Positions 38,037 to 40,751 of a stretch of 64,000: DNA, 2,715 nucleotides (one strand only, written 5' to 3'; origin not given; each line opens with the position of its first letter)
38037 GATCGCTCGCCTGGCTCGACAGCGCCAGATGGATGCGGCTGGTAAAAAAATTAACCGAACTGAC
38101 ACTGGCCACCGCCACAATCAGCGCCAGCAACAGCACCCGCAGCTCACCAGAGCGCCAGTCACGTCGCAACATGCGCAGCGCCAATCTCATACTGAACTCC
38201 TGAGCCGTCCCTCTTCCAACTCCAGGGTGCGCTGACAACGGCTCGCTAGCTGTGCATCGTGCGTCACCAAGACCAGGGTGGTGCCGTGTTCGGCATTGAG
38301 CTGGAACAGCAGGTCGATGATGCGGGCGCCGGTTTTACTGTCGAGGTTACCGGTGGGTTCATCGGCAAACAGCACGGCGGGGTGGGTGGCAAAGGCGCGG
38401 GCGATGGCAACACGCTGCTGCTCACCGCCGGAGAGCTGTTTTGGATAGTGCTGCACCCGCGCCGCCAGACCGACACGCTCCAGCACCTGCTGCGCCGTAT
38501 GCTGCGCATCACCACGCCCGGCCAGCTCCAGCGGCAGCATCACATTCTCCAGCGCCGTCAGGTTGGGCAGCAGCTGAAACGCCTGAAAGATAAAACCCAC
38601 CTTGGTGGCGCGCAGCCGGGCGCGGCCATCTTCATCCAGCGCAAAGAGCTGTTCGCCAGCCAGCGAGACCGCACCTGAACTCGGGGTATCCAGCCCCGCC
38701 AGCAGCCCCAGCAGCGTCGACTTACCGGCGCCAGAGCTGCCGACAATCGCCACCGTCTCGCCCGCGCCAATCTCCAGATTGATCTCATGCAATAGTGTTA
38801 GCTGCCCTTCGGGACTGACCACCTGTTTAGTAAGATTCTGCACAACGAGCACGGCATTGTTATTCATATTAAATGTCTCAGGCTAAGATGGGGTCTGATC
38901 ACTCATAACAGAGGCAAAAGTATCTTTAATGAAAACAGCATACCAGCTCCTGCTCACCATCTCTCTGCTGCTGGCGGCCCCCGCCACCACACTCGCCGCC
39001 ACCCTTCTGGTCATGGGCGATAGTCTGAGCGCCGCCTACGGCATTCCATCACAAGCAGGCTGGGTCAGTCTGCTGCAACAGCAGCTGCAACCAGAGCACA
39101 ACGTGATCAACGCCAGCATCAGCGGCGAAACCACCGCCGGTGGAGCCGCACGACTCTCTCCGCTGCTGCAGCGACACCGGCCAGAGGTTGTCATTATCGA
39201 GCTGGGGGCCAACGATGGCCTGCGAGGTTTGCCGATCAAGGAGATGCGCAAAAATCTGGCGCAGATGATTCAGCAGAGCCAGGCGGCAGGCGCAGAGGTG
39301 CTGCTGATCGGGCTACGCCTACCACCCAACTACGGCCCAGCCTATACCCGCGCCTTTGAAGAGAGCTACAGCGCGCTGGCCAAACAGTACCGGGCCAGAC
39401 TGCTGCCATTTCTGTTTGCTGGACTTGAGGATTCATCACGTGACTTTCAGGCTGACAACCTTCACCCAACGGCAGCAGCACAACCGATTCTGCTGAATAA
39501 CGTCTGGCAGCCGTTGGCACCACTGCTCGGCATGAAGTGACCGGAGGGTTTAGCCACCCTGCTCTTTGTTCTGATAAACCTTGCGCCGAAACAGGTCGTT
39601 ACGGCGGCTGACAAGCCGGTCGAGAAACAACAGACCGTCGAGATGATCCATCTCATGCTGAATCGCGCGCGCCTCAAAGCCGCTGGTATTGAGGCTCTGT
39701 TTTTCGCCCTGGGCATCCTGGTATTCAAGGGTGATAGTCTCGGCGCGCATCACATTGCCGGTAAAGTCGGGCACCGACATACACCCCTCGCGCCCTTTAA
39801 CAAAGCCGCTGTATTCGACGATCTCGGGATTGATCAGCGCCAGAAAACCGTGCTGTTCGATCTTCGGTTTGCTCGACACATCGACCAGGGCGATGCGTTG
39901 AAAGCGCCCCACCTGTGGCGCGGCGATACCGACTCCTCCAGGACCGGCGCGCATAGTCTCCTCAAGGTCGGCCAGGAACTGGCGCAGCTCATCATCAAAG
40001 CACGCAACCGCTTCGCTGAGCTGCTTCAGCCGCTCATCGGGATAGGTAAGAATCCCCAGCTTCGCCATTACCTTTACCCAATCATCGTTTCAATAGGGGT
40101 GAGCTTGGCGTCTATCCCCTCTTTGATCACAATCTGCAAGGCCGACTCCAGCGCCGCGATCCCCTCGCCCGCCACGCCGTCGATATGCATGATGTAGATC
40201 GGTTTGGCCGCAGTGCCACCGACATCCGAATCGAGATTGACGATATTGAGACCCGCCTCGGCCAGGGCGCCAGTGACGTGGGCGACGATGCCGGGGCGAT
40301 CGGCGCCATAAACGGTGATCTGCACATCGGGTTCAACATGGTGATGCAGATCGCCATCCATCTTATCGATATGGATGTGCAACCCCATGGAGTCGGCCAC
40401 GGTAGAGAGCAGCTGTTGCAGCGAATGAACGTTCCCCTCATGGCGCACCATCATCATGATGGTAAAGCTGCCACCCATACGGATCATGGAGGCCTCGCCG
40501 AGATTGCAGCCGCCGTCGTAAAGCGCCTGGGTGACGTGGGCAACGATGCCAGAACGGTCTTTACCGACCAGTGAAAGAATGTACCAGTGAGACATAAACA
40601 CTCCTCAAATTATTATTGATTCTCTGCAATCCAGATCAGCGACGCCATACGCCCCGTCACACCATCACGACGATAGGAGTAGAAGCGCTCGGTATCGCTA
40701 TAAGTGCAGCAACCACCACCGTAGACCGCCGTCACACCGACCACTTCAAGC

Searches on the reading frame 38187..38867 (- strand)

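Call 16: search_protein_families(library=pfam, proteins=[window:38187-38867:-], max_evalue=0.00001)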
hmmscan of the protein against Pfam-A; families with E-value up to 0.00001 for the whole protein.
window:38187-38867:- (226 aa): 2 families
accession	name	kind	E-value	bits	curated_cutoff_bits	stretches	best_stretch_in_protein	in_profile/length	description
PF00005.33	ABC_tran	-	8.2e-36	124.1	25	1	26-172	1-136/137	ABC transporter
PF13304.12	AAA_21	-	1.9e-06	28.6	27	0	150-207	243-302/304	AAA domain, putative AbiEii toxin, Type IV TA system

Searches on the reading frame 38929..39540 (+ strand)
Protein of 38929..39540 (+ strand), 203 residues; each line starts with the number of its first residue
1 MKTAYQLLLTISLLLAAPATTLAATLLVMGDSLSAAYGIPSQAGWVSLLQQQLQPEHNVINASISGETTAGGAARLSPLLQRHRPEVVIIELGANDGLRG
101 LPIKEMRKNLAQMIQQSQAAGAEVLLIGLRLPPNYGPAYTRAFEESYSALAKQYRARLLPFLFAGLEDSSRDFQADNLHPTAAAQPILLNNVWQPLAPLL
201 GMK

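Call 16: search_protein_families(library=pfam, proteins=[window:38929-39540:+], max_evalue=0.00001)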
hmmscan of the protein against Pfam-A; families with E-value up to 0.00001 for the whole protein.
window:38929-39540:+ (203 aa): 3 families
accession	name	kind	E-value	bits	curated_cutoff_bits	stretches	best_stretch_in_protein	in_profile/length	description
PF13472.12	Lipase_GDSL_2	-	7.5e-26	92.1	32.9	1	28-184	1-175/178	GDSL-like Lipase/Acylhydrolase family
PF00657.28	Lipase_GDSL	-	1.3e-15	58.6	23.6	1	26-189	1-205/208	GDSL-like Lipase/Acylhydrolase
PF25182.1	NonGDSL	-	1.4e-09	38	80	1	26-130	30-140/220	Non-GDSL lipase-like family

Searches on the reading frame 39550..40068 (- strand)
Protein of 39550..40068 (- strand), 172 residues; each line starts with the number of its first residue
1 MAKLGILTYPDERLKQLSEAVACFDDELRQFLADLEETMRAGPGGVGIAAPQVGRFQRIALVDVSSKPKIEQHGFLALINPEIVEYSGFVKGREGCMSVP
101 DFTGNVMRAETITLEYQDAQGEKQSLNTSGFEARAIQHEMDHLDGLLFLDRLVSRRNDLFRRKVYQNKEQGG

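Call 16: search_protein_families(library=pfam, proteins=[window:39550-40068:-], max_evalue=0.00001)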
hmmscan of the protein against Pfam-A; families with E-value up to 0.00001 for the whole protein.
window:39550-40068:- (172 aa): 1 family
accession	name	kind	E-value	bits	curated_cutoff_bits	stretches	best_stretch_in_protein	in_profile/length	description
PF01327.26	Pep_deformylase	-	2.3e-47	160.9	22.8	1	5-156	3-154/156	Polypeptide deformylase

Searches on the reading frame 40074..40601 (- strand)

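Call 16: search_protein_families(library=pfam, proteins=[window:40074-40601:-], max_evalue=0.00001)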
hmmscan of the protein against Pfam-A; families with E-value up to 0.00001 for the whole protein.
window:40074-40601:- (175 aa): 4 families
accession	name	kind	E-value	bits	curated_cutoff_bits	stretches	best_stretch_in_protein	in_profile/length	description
PF13740.12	ACT_6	-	5e-17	62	23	2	8-78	4-75/76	ACT domain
PF01842.31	ACT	-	4e-16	58.9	27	1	94-139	2-47/66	ACT domain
PF13291.12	ACT_4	-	3.3e-09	37.7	27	0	92-127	6-41/80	ACT domain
PF13840.12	ACT_7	-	1.7e-07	31.4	27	0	96-123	10-41/65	ACT domain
